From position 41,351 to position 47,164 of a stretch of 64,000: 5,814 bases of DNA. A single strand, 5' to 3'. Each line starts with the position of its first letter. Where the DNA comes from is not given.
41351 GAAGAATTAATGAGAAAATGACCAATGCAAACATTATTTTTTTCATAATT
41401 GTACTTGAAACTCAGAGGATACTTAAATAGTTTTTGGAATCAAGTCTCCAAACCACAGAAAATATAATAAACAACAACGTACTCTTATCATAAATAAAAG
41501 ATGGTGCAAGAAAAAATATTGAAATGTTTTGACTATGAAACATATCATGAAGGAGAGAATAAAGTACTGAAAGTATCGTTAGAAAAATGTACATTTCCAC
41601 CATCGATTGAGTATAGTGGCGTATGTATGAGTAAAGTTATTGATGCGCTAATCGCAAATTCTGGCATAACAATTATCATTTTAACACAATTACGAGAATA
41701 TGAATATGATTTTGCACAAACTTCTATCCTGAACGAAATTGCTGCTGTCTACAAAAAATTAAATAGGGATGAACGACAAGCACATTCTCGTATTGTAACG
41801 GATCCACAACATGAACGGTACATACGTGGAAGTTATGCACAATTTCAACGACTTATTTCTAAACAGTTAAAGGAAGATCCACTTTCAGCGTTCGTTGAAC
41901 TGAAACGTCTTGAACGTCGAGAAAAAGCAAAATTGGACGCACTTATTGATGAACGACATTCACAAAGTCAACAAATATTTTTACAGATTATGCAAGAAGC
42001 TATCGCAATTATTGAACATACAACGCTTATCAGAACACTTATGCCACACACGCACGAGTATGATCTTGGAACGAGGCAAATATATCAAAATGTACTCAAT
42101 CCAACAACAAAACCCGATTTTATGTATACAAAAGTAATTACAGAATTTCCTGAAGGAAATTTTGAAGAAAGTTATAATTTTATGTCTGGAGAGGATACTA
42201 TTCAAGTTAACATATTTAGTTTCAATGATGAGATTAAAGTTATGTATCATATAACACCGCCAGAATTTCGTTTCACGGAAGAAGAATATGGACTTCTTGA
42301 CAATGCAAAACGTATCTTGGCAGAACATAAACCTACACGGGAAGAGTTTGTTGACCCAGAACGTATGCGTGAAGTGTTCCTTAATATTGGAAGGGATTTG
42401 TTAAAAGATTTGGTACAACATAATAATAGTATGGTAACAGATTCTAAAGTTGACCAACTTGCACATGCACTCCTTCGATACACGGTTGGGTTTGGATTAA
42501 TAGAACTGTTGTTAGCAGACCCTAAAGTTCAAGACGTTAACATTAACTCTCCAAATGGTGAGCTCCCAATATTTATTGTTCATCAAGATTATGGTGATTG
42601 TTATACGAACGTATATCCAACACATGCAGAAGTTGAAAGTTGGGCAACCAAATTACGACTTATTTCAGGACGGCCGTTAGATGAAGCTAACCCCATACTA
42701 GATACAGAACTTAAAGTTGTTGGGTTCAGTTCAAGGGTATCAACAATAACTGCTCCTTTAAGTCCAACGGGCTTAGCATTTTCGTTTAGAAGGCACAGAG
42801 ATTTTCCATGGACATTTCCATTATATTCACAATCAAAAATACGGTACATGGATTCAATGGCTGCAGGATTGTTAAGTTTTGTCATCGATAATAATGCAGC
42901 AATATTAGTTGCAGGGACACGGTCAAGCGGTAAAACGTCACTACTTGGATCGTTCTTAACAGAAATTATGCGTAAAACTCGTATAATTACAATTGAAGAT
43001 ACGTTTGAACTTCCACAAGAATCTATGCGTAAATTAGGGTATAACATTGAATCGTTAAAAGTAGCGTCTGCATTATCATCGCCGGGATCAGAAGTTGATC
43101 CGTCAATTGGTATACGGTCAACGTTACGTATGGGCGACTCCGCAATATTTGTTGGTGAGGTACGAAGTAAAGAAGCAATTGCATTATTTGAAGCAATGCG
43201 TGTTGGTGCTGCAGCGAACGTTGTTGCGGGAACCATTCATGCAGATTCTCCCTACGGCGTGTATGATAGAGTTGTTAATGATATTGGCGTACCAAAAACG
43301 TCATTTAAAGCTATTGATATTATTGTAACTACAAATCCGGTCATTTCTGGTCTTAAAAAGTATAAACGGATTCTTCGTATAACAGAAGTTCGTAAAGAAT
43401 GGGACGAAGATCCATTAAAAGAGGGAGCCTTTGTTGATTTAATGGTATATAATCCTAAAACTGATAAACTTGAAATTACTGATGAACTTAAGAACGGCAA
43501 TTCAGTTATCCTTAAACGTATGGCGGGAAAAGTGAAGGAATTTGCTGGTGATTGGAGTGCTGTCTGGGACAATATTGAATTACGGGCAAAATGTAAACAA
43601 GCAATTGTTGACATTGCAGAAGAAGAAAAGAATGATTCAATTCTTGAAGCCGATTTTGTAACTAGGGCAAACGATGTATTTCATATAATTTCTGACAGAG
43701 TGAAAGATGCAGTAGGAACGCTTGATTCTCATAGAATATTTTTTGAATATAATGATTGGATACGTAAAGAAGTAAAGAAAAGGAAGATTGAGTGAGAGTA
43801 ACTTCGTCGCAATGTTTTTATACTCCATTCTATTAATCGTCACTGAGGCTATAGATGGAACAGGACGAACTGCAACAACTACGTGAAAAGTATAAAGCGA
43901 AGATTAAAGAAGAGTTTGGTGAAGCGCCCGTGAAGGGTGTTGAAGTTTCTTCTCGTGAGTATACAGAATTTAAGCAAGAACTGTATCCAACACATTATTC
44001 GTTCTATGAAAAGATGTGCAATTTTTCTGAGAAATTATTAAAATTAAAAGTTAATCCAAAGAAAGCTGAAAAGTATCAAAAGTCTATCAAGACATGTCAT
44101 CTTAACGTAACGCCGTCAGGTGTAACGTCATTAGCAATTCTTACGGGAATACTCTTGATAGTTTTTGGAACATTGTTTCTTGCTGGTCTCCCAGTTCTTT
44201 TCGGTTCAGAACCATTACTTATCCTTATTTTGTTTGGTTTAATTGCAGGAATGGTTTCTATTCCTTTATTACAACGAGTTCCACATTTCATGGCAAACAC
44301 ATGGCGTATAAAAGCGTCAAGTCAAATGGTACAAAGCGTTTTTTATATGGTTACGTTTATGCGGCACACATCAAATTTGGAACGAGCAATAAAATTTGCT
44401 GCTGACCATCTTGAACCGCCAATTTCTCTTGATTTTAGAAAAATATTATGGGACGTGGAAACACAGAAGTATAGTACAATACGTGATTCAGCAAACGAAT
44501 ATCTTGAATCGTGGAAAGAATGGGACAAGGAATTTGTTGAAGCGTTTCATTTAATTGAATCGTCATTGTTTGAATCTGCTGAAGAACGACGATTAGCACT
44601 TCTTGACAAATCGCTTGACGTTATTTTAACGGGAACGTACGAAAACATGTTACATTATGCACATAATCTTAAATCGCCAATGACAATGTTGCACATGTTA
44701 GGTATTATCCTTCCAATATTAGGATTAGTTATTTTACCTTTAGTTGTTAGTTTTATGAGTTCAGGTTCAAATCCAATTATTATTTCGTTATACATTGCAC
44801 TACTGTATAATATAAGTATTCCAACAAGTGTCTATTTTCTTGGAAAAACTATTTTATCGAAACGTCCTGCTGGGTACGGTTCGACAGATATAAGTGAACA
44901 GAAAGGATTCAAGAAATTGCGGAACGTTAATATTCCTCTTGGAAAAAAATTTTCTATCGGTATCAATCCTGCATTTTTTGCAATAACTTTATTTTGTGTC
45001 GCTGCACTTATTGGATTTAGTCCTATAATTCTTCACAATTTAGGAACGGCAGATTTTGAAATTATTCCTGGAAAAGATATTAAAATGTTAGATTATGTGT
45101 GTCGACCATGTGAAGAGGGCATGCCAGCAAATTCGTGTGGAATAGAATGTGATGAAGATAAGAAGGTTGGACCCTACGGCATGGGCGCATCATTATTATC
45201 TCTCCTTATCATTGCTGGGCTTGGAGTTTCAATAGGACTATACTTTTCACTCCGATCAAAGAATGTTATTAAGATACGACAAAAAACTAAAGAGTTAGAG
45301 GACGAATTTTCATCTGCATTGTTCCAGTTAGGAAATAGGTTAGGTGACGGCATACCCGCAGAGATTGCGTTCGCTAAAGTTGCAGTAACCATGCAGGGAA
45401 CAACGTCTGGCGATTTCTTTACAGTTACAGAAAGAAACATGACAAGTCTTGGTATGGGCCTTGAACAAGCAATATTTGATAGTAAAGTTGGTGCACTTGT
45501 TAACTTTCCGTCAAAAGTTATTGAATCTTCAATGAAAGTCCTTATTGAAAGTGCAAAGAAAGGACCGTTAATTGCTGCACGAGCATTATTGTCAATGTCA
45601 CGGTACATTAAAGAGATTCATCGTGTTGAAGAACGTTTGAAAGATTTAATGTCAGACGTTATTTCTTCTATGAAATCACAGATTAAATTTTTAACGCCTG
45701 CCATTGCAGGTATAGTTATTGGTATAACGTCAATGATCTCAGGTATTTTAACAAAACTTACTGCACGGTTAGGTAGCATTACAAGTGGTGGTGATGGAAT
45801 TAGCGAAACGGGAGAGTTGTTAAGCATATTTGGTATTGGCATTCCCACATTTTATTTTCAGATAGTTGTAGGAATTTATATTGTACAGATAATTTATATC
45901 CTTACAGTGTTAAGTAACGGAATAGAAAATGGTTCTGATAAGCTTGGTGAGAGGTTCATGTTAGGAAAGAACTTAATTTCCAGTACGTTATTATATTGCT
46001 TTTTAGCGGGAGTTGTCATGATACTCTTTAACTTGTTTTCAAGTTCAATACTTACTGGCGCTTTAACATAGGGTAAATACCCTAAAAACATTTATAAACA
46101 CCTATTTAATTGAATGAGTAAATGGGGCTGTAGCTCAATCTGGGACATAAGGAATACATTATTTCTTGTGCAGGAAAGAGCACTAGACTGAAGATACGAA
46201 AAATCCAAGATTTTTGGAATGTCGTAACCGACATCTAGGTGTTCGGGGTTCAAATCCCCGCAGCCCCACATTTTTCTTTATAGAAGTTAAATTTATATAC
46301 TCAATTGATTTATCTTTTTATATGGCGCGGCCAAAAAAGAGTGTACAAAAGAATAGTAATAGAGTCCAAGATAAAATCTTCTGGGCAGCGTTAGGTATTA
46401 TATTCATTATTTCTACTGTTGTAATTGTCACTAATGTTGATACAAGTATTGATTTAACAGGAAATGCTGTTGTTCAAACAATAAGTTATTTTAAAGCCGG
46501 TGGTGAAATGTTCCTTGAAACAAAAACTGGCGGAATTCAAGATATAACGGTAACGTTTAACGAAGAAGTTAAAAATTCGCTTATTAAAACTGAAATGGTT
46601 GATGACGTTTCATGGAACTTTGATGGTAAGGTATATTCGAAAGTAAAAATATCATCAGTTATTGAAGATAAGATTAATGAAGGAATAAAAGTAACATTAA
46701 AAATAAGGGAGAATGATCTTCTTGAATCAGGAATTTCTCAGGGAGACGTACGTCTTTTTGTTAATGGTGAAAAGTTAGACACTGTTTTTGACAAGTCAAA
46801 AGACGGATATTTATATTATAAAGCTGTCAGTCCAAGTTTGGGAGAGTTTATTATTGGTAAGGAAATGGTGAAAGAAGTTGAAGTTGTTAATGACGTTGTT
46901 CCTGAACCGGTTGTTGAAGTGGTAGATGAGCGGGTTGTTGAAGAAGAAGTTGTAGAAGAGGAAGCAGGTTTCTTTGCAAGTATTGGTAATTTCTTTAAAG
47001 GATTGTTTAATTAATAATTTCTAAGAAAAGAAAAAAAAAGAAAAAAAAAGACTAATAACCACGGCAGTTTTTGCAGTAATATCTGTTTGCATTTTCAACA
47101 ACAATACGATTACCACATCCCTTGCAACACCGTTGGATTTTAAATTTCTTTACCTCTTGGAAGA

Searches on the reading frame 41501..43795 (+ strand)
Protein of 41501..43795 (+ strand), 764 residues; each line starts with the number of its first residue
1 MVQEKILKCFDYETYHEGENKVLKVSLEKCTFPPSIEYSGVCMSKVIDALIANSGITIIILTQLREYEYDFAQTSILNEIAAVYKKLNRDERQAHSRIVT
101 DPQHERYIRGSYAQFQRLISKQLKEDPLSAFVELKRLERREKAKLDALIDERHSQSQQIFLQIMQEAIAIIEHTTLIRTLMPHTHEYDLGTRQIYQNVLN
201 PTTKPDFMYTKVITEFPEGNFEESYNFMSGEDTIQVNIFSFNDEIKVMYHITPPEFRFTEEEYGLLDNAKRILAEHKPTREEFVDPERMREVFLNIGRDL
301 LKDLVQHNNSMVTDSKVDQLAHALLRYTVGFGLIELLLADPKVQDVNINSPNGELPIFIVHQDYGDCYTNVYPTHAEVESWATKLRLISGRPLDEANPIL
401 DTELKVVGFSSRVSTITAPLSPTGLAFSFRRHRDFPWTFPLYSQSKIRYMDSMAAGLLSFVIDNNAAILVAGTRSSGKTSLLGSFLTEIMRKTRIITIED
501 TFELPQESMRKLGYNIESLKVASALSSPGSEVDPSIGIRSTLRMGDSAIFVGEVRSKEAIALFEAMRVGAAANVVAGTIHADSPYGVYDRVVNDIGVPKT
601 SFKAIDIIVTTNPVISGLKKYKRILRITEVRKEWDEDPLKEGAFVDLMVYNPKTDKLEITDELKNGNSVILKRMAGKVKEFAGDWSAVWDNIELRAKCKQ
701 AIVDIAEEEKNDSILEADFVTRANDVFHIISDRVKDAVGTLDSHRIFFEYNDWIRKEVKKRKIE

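Call 11: search_protein_families(library=pfam, proteins=[window:41501-43795:+])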
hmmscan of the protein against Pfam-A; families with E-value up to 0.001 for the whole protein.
window:41501-43795:+ (764 aa): 1 family
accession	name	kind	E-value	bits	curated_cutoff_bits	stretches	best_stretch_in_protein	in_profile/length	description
PF00437.27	T2SSE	-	1.6e-16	60.4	24.9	1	441-602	119-265/370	Type II/IV secretion system protein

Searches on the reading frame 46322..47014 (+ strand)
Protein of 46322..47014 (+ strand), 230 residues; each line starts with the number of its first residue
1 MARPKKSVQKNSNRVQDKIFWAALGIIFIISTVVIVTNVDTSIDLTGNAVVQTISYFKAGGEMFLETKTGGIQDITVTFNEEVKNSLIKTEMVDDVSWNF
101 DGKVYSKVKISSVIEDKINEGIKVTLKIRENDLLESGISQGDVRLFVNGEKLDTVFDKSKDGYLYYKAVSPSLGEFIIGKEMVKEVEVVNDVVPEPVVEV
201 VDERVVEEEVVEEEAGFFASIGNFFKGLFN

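Call 11: search_protein_families(library=pfam, proteins=[window:46322-47014:+])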
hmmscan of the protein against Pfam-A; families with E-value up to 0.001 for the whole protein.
window:46322-47014:+ (230 aa): 0 families

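Call 13: search_protein_families(library=ncbifam, proteins=[window:46322-47014:+])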
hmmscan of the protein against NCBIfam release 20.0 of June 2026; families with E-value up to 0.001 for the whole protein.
window:46322-47014:+ (230 aa): 1 family
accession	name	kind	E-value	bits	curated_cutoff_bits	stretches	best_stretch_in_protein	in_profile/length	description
TIGR04213.1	PGF_pre_PGF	domain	2.3e-06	27.7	28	1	67-178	28-151/153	PGF-pre-PGF domain-containing protein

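Call 50: find_encoding_contigs(protein=window:46322-47014:+, flank=1500, max_places=10)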
Protein window:46322-47014:+ (230 aa): 24 contigs read that carry it; 3 places shown.
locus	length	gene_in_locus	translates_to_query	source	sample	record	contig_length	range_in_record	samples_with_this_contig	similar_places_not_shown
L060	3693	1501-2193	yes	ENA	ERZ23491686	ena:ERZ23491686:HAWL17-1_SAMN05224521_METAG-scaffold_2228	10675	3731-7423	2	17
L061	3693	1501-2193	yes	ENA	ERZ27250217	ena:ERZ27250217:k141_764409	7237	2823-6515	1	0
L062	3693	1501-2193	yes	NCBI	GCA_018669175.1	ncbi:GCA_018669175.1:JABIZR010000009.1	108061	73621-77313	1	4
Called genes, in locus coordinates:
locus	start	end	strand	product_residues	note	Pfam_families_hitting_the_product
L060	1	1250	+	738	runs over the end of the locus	-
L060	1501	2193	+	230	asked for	-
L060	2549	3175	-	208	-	PF02163:Peptidase_M50 (faint)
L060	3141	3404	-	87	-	-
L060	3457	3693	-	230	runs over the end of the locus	-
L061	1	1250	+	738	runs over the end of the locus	-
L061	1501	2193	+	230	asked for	-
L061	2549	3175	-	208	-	PF02163:Peptidase_M50 (faint)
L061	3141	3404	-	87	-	-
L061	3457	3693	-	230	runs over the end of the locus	-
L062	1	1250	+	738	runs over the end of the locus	-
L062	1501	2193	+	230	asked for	-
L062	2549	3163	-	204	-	PF02163:Peptidase_M50 (faint)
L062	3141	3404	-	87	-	-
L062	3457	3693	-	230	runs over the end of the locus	-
